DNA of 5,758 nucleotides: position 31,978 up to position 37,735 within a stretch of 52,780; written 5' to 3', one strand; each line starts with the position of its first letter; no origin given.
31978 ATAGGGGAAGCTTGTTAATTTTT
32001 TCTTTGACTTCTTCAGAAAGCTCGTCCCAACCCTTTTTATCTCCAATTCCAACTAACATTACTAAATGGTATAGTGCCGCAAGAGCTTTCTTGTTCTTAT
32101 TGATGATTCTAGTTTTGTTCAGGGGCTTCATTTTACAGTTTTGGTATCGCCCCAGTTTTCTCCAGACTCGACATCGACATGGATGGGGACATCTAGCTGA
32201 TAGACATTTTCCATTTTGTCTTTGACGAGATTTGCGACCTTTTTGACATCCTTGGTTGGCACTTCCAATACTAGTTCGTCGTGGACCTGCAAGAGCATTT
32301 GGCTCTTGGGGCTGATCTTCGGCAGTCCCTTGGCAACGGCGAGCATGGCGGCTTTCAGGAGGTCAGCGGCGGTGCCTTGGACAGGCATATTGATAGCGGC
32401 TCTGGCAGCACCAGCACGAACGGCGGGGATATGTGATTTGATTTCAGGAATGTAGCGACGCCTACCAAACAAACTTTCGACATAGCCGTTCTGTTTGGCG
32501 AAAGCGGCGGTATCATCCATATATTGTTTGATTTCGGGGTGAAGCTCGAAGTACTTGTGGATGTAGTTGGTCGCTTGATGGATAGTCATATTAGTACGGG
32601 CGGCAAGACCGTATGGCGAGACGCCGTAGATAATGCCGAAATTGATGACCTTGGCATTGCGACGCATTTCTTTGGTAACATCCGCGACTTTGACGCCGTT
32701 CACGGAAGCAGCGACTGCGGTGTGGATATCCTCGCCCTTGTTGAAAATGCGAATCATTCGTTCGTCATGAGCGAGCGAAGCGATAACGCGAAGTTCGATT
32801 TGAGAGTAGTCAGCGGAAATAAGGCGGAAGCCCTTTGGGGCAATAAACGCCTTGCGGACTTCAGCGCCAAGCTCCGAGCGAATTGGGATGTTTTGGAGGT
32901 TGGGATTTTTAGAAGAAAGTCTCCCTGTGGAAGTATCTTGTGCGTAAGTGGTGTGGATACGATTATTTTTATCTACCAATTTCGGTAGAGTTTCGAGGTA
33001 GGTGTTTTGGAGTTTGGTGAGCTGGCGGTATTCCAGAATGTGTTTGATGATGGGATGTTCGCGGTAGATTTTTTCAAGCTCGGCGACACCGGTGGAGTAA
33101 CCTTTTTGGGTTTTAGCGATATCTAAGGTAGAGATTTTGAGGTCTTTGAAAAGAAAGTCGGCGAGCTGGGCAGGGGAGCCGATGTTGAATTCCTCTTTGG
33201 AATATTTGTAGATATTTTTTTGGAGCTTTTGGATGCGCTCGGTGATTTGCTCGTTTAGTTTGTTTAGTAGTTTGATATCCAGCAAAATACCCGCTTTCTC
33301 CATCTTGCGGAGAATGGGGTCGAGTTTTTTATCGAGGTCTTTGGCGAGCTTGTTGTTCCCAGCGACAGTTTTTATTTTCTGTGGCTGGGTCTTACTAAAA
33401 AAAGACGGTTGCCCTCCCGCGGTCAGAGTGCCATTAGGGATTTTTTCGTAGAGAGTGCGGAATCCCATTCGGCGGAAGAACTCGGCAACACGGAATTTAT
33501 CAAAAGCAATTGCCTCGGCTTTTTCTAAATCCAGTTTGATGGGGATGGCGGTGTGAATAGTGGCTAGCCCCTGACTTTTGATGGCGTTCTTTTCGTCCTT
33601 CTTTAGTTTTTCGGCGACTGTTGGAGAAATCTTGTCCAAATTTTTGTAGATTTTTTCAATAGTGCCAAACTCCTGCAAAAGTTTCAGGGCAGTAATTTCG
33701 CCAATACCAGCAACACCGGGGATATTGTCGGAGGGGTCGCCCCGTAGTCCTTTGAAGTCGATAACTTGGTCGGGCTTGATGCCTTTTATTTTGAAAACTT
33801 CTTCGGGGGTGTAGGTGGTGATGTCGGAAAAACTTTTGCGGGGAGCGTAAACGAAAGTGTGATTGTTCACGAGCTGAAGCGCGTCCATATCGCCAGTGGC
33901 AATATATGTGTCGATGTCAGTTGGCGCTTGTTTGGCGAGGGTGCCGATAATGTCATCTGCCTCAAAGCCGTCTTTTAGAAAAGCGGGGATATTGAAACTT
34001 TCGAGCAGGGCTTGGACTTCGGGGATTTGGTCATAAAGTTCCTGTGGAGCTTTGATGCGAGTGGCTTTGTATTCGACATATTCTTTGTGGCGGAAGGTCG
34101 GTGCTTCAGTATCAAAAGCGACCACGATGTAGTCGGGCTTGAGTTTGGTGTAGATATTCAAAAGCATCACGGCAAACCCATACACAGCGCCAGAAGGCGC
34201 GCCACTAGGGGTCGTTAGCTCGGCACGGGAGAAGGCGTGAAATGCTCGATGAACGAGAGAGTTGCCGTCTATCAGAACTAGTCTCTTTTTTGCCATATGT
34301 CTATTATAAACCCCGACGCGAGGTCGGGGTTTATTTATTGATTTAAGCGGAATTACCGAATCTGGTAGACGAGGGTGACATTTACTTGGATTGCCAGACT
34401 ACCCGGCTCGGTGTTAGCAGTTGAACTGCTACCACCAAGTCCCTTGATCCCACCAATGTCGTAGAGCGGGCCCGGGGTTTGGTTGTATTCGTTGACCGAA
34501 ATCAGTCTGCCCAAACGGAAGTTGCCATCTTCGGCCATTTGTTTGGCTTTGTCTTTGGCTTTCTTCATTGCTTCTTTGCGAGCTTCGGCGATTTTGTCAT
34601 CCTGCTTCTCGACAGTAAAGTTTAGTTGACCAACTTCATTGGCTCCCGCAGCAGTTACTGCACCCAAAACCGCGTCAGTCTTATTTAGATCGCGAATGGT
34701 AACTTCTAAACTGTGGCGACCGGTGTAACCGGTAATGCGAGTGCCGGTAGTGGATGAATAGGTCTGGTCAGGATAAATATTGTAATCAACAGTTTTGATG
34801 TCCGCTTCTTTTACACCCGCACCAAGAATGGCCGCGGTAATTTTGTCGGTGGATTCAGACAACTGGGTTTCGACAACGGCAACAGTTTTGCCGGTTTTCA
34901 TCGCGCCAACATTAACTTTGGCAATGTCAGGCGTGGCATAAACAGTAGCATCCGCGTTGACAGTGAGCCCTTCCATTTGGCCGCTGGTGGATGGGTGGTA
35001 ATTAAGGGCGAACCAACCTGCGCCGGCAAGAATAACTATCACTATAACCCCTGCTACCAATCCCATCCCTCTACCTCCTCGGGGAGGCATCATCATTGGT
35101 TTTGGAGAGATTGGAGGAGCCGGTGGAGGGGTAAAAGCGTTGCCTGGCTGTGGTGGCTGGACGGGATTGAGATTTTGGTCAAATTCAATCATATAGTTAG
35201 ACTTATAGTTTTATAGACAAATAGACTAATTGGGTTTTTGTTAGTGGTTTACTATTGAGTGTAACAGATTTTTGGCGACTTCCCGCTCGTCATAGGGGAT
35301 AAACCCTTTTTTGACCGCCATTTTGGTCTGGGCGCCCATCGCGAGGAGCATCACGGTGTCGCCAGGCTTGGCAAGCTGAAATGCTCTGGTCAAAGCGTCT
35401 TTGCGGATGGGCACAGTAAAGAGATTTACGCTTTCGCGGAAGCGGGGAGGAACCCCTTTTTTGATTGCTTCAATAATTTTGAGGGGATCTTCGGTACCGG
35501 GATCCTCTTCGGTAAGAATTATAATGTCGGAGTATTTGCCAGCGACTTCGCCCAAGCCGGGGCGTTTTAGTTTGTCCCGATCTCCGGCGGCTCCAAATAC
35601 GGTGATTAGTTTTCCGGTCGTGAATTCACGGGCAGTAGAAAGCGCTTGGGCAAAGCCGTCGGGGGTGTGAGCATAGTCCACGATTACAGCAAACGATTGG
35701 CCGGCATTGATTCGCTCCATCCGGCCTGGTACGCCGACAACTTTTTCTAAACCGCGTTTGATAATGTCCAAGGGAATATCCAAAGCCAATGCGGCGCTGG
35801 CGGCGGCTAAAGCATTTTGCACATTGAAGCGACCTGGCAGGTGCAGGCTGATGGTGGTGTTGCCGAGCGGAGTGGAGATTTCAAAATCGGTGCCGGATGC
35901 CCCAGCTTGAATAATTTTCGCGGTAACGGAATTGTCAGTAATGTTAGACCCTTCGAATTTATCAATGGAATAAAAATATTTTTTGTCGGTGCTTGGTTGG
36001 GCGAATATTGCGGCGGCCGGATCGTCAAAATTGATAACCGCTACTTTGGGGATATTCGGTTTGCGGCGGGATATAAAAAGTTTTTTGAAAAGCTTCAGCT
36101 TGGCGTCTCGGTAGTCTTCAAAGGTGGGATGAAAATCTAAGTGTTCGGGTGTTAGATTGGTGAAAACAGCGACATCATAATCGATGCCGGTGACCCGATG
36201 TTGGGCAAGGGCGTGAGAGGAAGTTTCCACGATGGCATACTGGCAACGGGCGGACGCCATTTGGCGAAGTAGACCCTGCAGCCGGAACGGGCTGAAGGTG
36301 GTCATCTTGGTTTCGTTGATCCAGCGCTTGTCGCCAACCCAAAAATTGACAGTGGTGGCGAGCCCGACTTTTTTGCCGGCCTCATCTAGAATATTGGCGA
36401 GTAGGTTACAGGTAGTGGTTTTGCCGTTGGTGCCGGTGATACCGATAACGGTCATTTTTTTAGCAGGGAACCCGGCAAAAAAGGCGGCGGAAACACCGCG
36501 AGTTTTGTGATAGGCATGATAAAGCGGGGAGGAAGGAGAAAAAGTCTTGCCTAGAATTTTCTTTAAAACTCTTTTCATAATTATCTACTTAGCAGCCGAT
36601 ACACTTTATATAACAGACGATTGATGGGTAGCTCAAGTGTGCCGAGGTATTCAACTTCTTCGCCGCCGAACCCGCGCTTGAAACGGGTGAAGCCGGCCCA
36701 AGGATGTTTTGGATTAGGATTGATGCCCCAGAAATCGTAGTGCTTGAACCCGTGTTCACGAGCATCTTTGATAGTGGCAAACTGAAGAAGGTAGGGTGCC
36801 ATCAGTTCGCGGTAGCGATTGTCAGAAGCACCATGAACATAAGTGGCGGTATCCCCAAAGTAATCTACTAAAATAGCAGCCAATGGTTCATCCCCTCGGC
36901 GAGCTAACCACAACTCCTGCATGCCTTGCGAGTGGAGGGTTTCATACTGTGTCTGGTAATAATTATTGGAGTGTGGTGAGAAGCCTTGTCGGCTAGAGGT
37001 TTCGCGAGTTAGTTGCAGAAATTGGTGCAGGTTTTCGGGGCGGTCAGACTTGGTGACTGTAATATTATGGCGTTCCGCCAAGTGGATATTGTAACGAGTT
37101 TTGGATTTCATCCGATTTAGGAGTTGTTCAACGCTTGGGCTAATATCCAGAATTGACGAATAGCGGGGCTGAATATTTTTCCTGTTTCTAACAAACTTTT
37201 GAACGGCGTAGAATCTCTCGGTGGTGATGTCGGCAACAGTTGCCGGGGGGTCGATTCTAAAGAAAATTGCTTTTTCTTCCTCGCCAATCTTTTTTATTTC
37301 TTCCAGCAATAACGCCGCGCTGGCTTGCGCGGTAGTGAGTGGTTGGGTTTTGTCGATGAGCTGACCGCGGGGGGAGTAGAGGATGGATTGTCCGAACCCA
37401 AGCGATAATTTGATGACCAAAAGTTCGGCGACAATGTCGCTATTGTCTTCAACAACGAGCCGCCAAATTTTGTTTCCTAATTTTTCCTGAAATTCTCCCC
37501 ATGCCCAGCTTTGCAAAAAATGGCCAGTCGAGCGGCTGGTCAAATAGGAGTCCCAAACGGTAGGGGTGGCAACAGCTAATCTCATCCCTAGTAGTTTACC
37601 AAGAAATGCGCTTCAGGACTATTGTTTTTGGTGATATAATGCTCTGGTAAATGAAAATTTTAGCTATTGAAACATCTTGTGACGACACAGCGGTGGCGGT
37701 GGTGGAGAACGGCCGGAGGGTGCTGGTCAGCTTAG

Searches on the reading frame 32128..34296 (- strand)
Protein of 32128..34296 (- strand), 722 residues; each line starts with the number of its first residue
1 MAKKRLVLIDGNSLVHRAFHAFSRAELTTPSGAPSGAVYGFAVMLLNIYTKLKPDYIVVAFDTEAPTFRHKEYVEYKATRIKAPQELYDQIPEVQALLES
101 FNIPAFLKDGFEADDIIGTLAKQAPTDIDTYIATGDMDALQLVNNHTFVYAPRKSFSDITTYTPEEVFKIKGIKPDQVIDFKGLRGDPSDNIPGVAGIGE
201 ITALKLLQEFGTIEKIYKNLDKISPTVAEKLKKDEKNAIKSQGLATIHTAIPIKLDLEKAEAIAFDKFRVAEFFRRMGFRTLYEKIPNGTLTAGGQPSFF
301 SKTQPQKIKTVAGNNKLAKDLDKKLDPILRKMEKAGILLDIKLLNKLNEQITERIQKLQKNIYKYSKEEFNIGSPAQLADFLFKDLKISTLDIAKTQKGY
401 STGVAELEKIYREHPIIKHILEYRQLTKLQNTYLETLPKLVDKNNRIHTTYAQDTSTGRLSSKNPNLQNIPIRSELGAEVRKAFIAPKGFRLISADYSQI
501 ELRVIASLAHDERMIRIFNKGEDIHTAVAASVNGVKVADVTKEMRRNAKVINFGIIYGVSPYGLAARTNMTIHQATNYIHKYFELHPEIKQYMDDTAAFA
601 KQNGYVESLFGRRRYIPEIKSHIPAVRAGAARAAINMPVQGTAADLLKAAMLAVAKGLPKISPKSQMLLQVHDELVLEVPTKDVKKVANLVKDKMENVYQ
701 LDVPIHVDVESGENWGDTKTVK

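Call 18: search_protein_families(library=pfam, proteins=[window:32128-34296:-], max_evalue=0.001)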
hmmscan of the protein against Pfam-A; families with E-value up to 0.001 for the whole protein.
window:32128-34296:- (722 aa): 3 families
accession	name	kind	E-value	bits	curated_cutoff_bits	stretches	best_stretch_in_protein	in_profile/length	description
PF00476.26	DNA_pol_A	-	3.3e-148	494.1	34.3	1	343-717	3-381/381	DNA polymerase family A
PF02739.22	5_3_exonuc_N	-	6.7e-52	175.9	34.3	1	5-169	1-161/164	5'-3' exonuclease, N-terminal resolvase-like domain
PF01367.25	5_3_exonuc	-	1e-29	103.3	40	1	173-263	1-92/97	5'-3' exonuclease, C-terminal SAM fold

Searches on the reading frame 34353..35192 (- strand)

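Call 18: search_protein_families(library=pfam, proteins=[window:34353-35192:-], max_evalue=0.001)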
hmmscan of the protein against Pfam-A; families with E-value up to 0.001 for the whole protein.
window:34353-35192:- (279 aa): 2 families
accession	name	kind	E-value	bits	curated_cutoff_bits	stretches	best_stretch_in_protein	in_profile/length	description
PF04402.19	SIMPL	-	1.6e-42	146.6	25.2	1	76-276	1-205/205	Protein of unknown function (DUF541)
PF14155.11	DUF4307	-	0.0002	21.6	27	0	44-92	6-56/111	Domain of unknown function (DUF4307)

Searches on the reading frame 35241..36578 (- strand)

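Call 18: search_protein_families(library=pfam, proteins=[window:35241-36578:-], max_evalue=0.001)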
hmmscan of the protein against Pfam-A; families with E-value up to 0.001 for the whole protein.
window:35241-36578:- (445 aa): 3 families
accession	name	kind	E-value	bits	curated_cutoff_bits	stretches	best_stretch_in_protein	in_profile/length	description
PF08245.18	Mur_ligase_M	-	1.2e-50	172.7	24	1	47-263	1-200/200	Mur ligase middle domain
PF02875.26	Mur_ligase_C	-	5.8e-28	98.7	28.4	1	285-413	1-125/127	Mur ligase, glutamate ligase domain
PF19842.5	YqeC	-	3.9e-05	24.3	27.6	1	45-95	1-47/145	YqeC protein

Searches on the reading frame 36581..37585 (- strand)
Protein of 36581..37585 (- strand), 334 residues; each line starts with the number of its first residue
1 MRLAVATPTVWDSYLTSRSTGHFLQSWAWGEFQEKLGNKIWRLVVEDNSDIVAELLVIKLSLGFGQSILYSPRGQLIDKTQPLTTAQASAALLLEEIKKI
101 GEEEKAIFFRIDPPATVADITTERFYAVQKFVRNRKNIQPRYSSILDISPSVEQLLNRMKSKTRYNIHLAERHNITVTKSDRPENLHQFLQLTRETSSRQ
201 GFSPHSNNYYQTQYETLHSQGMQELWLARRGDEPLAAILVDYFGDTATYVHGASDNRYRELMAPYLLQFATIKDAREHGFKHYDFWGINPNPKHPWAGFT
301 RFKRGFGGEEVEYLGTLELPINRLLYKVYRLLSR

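Call 18: search_protein_families(library=pfam, proteins=[window:36581-37585:-], max_evalue=0.001)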
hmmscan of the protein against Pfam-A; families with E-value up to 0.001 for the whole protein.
window:36581-37585:- (334 aa): 2 families
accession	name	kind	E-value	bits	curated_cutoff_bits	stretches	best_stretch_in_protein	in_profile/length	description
PF02388.22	FemAB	-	3.7e-54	184.6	24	3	231-333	303-405/406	FemAB family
PF13480.13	Acetyltransf_6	-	4.9e-16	59.6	22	1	161-289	5-138/143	Acetyltransferase (GNAT) domain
